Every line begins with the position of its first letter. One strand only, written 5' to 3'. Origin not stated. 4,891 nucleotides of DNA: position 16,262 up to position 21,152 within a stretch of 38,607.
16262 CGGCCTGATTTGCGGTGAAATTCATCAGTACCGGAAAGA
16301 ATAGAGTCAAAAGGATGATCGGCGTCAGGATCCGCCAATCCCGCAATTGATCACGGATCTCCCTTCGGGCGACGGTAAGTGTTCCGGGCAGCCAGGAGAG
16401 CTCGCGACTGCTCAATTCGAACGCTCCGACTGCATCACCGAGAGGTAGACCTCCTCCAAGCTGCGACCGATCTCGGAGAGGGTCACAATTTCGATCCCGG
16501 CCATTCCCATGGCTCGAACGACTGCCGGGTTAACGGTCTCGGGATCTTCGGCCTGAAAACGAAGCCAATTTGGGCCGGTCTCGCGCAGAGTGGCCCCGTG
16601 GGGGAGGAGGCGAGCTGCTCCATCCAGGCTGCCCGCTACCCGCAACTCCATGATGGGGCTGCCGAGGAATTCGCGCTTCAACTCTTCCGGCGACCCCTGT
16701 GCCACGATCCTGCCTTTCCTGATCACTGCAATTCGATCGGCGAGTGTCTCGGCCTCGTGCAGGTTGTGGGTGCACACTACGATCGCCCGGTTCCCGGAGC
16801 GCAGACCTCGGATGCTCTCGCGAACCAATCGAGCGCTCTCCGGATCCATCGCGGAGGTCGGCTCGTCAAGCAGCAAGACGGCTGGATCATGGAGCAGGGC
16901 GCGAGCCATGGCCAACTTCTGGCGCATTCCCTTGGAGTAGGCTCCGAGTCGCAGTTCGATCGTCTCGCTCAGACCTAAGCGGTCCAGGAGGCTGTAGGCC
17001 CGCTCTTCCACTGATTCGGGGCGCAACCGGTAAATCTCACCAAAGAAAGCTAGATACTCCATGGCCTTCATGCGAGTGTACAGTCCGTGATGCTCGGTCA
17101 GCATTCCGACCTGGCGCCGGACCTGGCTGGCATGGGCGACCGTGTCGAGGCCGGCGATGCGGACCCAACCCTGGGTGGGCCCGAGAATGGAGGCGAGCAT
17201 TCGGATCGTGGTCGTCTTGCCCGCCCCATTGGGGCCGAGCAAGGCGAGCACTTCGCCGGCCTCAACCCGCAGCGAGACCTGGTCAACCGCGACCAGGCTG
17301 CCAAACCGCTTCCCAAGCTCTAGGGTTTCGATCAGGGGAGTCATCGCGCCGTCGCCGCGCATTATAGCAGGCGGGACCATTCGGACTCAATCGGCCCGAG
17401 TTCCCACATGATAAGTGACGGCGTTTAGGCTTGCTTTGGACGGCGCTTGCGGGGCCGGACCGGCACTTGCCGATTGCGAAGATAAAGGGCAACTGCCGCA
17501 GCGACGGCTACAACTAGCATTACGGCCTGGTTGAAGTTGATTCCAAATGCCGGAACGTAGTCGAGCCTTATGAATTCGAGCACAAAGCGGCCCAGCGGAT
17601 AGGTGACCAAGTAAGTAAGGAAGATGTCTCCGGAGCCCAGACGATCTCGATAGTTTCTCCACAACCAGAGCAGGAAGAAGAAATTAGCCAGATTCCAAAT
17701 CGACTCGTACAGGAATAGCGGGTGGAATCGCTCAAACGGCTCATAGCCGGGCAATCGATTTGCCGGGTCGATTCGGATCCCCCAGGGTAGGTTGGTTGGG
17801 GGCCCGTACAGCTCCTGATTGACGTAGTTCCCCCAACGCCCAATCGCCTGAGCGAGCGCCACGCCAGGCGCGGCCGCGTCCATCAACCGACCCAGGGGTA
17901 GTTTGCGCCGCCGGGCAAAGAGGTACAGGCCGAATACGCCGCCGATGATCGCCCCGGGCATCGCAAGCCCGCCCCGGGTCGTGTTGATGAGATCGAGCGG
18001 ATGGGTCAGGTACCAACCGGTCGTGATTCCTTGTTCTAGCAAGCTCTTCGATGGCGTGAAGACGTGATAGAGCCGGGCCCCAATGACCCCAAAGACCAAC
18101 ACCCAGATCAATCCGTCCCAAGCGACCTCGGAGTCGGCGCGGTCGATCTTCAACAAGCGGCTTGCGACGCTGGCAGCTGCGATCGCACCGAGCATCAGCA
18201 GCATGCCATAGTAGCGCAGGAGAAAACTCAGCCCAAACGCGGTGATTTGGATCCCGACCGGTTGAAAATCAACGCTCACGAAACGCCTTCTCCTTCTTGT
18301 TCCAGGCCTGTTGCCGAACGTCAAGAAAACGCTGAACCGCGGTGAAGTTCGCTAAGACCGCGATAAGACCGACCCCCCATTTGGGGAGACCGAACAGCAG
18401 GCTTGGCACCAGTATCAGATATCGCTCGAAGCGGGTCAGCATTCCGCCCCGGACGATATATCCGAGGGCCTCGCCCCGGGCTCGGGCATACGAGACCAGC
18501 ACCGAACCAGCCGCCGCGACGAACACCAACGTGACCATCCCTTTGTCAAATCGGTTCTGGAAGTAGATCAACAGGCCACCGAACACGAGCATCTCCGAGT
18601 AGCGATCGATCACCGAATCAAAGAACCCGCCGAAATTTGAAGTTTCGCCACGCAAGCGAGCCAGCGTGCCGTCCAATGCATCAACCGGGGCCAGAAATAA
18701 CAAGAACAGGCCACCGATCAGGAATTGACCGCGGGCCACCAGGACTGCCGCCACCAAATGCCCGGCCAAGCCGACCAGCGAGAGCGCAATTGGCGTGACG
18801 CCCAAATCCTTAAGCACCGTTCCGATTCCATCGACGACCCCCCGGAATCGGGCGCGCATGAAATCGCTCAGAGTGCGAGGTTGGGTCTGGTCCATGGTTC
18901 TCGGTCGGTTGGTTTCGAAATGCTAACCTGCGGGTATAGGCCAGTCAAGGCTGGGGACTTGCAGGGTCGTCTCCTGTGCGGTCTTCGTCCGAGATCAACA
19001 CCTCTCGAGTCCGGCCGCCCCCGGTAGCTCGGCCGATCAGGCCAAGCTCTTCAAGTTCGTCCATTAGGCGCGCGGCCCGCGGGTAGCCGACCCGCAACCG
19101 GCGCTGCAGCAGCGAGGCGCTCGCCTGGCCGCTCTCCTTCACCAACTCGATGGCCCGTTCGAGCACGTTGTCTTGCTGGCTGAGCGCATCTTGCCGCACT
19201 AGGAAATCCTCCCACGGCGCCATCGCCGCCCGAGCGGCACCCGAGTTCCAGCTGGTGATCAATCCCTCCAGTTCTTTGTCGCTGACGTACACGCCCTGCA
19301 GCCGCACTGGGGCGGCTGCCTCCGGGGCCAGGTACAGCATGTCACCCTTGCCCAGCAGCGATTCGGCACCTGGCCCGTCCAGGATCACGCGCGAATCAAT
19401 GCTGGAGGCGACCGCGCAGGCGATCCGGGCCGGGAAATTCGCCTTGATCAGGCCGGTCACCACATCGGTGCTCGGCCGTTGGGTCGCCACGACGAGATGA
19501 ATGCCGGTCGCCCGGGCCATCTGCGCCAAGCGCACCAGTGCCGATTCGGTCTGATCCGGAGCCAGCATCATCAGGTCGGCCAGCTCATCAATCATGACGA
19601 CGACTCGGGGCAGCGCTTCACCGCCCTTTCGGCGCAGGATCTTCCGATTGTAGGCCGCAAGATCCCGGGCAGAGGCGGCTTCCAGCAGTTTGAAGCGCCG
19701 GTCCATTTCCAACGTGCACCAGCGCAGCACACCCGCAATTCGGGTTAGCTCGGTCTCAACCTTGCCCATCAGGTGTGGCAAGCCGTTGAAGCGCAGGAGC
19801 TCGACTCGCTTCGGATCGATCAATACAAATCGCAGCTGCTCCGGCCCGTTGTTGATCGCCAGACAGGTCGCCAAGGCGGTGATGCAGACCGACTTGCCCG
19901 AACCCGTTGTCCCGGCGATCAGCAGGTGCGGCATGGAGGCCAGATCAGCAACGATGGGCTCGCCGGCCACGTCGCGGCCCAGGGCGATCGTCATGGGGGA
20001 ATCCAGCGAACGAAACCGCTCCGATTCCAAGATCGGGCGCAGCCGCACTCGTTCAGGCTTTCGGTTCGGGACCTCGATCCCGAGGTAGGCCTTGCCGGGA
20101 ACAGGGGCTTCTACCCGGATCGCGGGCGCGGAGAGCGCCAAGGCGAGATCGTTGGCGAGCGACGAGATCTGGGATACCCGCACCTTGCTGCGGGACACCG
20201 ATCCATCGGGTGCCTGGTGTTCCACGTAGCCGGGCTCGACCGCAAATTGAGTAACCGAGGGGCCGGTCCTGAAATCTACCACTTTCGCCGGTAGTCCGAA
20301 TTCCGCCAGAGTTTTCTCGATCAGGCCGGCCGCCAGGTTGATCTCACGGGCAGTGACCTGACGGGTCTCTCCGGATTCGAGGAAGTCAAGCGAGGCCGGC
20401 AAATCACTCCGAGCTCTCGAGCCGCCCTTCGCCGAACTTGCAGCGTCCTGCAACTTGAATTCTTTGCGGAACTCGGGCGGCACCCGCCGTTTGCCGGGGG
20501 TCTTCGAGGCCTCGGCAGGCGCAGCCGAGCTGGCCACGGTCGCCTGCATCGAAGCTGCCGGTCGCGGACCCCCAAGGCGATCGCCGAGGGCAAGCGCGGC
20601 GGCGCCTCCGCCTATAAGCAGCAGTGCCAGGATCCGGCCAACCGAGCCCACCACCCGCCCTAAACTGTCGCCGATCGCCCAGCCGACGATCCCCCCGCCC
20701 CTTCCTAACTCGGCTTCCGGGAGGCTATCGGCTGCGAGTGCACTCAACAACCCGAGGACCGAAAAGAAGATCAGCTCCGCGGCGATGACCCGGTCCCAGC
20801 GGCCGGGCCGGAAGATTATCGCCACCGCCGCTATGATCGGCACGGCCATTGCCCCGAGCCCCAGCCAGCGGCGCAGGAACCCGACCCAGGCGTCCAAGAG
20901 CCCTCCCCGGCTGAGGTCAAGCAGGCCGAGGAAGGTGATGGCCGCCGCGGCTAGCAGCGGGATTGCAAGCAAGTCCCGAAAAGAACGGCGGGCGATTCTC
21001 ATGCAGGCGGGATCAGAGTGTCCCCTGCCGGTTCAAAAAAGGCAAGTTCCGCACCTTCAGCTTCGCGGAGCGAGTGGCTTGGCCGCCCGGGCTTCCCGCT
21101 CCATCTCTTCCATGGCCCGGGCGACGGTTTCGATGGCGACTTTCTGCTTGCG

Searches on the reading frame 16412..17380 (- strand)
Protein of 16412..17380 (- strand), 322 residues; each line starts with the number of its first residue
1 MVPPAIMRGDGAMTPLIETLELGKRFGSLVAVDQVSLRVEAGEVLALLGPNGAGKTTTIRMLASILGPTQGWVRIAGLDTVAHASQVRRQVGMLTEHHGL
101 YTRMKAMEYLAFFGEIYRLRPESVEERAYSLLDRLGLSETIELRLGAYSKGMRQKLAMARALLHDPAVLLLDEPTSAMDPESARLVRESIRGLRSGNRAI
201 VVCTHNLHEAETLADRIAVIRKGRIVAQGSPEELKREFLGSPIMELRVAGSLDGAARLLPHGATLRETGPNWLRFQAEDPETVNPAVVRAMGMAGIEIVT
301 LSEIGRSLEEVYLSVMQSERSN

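Call 37: search_protein_families(library=pfam, proteins=[window:16412-17380:-], max_evalue=0.0001)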
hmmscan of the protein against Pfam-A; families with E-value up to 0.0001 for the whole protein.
window:16412-17380:- (322 aa): 3 families
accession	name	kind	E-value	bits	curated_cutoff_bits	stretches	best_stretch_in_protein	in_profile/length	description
PF00005.33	ABC_tran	-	1.8e-30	106.7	25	1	33-176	2-137/137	ABC transporter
PF13304.12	AAA_21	-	1.6e-12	48.6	27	1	141-207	231-300/304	AAA domain, putative AbiEii toxin, Type IV TA system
PF13732.12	DrrA1-3_C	-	1.2e-07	32.7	27.4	1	229-315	1-80/81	ATP-binding protein DrrA1-3-like, C-terminal domain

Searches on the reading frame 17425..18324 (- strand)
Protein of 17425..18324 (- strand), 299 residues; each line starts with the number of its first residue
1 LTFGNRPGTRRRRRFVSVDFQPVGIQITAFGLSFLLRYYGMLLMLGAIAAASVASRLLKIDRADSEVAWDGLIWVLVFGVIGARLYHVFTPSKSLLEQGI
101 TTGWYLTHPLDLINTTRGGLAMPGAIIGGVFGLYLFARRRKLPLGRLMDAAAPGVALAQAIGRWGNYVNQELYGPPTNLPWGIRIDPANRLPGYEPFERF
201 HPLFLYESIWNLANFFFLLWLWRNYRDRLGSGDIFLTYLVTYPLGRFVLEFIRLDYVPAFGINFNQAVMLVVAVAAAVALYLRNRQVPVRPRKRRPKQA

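Call 37: search_protein_families(library=pfam, proteins=[window:17425-18324:-], max_evalue=0.0001)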
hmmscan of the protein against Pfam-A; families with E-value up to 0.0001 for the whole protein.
window:17425-18324:- (299 aa): 1 family
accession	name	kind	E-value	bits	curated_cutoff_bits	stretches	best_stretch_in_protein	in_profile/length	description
PF01790.23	LGT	-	1.3e-61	208.4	24.9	1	30-281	4-239/240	Prolipoprotein diacylglyceryl transferase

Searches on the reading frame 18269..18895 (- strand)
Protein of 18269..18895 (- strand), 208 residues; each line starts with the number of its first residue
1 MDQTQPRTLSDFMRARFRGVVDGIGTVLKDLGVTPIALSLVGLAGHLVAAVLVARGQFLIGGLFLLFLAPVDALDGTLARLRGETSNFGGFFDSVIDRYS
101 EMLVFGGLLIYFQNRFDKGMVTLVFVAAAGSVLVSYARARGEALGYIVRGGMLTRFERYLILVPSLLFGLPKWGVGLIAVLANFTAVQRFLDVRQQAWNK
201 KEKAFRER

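Call 37: search_protein_families(library=pfam, proteins=[window:18269-18895:-], max_evalue=0.0001)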
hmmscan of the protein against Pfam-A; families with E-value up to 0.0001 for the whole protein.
window:18269-18895:- (208 aa): 1 family
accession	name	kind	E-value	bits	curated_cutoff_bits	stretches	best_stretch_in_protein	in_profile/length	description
PF01066.26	CDP-OH_P_transf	-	1.1e-11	45.8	22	1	34-172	3-137/152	CDP-alcohol phosphatidyltransferase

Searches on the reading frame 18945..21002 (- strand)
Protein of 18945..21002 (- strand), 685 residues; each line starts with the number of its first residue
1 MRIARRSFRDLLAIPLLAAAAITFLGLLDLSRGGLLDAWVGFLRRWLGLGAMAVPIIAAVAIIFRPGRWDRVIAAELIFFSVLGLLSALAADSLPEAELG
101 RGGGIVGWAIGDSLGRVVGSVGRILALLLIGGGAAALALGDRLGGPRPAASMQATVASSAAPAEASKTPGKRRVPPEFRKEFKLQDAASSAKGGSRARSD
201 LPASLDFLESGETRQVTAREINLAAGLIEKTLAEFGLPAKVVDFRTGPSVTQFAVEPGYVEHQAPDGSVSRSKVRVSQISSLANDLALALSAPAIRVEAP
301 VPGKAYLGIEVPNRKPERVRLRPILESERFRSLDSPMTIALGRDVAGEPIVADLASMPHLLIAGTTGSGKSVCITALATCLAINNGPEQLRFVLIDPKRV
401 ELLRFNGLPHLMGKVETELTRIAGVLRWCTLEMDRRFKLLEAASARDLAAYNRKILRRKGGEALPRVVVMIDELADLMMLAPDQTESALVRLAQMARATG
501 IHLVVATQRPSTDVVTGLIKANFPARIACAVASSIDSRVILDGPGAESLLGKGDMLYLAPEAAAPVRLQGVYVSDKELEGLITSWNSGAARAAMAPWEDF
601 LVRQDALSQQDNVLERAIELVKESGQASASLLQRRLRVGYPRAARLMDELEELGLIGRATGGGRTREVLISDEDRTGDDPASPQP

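Call 37: search_protein_families(library=pfam, proteins=[window:18945-21002:-], max_evalue=0.0001)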
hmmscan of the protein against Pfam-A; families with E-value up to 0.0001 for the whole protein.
window:18945-21002:- (685 aa): 4 families
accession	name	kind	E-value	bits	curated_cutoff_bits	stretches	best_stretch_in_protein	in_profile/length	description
PF01580.24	FtsK_SpoIIIE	-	1.3e-56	192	24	1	320-511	1-220/221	FtsK/SpoIIIE family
PF17854.6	FtsK_alpha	-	8.7e-25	87.3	22.9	1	204-313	3-101/101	FtsK alpha domain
PF09397.16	FtsK_gamma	-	4.2e-22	78.1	30.6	1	609-670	2-62/63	Ftsk gamma domain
PF20703.3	nSTAND1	-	5.2e-05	23.5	27.1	1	342-507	18-159/379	Novel STAND NTPase 1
